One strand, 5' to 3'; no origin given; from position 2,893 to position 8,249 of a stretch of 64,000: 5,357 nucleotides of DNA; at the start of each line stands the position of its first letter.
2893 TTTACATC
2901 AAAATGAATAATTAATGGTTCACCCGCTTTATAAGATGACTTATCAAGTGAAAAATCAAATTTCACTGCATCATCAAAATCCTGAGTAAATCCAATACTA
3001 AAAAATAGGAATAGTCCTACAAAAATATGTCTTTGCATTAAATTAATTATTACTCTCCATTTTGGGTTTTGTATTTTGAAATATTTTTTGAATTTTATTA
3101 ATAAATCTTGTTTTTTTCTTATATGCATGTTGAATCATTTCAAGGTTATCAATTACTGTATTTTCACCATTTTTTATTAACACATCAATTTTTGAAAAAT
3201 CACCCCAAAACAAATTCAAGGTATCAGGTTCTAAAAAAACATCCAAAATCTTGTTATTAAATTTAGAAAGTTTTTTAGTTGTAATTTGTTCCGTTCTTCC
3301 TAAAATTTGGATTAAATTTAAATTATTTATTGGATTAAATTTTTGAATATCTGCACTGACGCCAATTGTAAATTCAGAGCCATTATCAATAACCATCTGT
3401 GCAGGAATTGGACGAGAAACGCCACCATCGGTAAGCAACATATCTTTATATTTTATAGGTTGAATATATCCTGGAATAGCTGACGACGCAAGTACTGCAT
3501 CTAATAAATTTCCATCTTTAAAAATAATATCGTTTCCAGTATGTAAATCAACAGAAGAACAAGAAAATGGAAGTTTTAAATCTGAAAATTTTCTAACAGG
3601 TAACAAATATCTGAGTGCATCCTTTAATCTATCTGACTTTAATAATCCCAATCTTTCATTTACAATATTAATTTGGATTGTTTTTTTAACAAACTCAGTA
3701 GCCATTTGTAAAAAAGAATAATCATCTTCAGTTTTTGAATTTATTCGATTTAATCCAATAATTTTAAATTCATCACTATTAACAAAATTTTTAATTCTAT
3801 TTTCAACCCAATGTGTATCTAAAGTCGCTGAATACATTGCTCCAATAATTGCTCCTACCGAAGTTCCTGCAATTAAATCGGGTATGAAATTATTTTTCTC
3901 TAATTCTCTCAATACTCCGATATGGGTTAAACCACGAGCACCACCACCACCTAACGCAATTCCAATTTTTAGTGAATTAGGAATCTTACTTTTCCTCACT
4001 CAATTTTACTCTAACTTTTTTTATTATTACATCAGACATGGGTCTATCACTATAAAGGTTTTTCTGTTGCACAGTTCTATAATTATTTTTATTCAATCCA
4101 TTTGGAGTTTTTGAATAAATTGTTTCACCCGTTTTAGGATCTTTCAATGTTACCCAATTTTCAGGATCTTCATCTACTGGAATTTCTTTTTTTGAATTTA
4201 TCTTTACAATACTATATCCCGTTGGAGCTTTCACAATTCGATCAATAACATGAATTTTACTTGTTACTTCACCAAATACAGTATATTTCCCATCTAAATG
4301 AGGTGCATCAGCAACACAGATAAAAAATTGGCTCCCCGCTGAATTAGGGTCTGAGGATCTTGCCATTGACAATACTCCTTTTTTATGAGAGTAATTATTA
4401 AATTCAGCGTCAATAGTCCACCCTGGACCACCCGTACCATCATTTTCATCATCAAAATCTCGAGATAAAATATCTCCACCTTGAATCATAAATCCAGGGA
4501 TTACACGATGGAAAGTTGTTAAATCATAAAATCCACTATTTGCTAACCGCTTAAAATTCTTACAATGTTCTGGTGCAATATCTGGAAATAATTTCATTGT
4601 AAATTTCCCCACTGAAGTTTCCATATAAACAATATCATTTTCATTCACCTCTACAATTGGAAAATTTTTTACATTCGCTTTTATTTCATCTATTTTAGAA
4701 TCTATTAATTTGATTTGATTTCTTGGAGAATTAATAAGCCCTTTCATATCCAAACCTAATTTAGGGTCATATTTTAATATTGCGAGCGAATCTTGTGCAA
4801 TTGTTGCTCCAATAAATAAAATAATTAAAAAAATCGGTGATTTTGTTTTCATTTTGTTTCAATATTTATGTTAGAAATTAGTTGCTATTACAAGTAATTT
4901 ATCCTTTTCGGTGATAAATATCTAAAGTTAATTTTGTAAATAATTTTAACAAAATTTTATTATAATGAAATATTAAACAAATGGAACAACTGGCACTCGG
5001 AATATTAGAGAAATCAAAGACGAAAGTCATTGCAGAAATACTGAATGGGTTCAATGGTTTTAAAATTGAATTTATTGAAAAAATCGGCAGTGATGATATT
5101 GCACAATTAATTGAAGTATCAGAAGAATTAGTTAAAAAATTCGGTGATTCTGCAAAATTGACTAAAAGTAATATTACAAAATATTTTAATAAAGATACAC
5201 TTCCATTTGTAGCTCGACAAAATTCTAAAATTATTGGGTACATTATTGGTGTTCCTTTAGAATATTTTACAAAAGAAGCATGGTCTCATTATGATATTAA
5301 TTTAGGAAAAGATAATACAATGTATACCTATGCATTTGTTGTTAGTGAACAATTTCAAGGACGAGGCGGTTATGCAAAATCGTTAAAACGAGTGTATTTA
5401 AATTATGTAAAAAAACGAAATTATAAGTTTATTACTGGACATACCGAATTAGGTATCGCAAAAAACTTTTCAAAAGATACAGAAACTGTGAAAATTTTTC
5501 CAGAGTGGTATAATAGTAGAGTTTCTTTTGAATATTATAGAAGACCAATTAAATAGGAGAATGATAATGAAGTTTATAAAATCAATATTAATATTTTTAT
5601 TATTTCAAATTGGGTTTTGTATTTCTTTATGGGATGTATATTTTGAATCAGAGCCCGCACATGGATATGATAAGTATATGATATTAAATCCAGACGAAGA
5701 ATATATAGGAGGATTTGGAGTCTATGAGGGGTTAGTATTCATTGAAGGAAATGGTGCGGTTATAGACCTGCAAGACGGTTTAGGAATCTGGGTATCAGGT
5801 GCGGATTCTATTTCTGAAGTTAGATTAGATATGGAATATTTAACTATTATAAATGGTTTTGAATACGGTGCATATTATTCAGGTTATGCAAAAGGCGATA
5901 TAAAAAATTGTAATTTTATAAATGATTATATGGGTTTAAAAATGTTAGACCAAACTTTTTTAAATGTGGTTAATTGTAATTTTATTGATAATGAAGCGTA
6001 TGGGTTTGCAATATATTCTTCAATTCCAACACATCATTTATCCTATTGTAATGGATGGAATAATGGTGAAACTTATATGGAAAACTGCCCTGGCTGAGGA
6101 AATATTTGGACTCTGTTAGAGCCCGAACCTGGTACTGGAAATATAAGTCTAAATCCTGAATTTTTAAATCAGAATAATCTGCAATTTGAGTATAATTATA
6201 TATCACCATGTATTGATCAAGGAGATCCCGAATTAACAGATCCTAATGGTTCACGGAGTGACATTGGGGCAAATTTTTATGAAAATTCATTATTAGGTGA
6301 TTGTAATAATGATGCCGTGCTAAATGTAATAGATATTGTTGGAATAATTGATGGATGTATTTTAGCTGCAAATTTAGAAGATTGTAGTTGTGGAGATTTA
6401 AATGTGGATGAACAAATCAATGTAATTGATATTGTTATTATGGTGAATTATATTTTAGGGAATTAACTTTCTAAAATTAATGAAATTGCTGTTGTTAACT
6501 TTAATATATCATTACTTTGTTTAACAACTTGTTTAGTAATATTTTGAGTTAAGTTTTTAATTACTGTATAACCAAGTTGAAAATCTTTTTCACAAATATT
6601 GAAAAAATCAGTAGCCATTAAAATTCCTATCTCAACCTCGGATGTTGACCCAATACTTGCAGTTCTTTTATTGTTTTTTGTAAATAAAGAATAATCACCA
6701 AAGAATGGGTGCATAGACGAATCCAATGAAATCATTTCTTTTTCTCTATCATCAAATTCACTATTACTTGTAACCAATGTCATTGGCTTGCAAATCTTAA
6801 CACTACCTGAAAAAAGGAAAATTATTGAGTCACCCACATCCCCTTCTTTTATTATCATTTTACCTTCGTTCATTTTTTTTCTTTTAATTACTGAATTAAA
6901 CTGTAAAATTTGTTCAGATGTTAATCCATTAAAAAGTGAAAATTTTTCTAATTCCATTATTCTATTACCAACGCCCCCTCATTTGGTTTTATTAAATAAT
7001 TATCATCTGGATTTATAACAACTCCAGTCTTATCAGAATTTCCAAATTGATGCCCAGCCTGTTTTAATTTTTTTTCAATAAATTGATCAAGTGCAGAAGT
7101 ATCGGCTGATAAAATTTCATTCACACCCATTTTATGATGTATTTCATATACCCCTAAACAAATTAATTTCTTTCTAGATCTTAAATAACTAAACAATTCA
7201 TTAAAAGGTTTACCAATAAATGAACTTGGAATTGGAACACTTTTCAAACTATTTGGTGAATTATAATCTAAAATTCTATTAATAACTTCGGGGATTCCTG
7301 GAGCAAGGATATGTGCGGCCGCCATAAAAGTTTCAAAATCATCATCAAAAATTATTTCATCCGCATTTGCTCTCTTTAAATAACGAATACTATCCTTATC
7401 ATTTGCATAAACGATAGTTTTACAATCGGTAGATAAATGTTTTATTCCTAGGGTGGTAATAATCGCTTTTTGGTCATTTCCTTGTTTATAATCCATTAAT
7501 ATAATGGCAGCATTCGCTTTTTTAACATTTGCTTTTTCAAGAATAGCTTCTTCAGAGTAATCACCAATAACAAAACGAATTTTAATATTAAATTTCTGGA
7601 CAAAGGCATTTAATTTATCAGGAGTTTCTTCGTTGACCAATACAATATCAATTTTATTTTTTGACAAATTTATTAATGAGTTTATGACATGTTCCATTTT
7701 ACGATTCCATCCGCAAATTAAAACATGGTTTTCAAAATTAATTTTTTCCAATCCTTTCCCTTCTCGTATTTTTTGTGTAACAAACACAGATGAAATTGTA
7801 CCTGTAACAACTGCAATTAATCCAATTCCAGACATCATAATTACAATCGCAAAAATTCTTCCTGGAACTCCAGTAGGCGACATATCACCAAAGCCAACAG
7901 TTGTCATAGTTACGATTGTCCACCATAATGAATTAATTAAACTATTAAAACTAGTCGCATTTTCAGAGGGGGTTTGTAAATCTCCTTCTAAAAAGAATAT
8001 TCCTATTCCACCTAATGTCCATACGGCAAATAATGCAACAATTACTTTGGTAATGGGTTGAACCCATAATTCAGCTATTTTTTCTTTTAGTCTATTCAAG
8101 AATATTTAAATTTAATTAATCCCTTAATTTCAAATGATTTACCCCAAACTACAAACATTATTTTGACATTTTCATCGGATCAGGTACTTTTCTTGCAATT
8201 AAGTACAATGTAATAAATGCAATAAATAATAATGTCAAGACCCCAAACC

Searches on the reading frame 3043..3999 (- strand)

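Call 54: search_protein_families(library=pfam, proteins=[window:3043-3999:-], max_evalue=0.001)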
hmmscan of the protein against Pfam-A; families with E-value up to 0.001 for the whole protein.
window:3043-3999:- (318 aa): 1 family
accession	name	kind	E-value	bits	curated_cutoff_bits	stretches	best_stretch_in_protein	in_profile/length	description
PF01734.28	Patatin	-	2.9e-31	109.6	27.7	1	15-203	2-190/191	Patatin-like phospholipase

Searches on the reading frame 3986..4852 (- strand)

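Call 76: search_protein_families(library=pfam, proteins=[window:3986-4852:-], max_evalue=0.00001)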
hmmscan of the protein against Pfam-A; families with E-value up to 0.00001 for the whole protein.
window:3986-4852:- (288 aa): 1 family
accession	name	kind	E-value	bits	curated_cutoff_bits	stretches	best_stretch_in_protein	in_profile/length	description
PF00160.26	Pro_isomerase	-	1.8e-48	165.2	21.7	1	75-213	2-144/159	Cyclophilin type peptidyl-prolyl cis-trans isomerase/CLD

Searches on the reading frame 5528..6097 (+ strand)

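Call 53: search_protein_families(library=pfam, proteins=[window:5528-6097:+], max_evalue=0.01)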
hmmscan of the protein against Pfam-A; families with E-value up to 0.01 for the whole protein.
window:5528-6097:+ (189 aa): 2 families
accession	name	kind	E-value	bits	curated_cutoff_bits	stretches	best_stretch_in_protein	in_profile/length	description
PF13229.12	Beta_helix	-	5.9e-06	26.4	25.9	1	102-175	59-133/158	Right handed beta helix region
PF05048.19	NosD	-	0.0052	16.7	23.6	1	76-165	32-113/212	Periplasmic copper-binding protein (NosD)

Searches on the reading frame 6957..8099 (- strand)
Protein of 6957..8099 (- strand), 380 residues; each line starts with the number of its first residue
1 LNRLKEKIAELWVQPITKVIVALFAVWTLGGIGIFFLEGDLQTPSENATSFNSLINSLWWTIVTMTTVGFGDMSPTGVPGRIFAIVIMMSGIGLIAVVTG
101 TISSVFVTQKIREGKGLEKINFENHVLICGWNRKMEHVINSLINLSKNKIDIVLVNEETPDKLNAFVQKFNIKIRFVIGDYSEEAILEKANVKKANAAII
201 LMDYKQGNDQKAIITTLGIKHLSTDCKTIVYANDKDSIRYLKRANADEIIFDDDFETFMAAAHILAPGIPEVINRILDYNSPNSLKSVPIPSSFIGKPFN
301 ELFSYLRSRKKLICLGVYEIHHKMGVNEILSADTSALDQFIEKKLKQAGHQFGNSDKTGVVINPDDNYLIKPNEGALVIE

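Call 54: search_protein_families(library=pfam, proteins=[window:6957-8099:-], max_evalue=0.001)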
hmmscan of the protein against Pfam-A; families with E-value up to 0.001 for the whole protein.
window:6957-8099:- (380 aa): 5 families
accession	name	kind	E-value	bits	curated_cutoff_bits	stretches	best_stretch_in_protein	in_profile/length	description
PF02254.24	TrkA_N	-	2.8e-17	63.6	23.8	1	126-250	1-114/116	TrkA-N domain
PF07885.22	Ion_trans_2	-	1.9e-15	56.9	22.5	1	25-106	4-77/79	Ion channel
PF00520.37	Ion_trans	-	2.4e-14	53.6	25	1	18-111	131-238/241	Ion transport protein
PF22614.2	Slo-like_RCK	-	1.4e-13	50.9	24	1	121-230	1-119/119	Calcium-activated potassium channel slowpoke-like RCK domain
PF00060.32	Lig_chan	-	3.2e-05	24.2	30.8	1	10-118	3-107/146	Ligand-gated ion channel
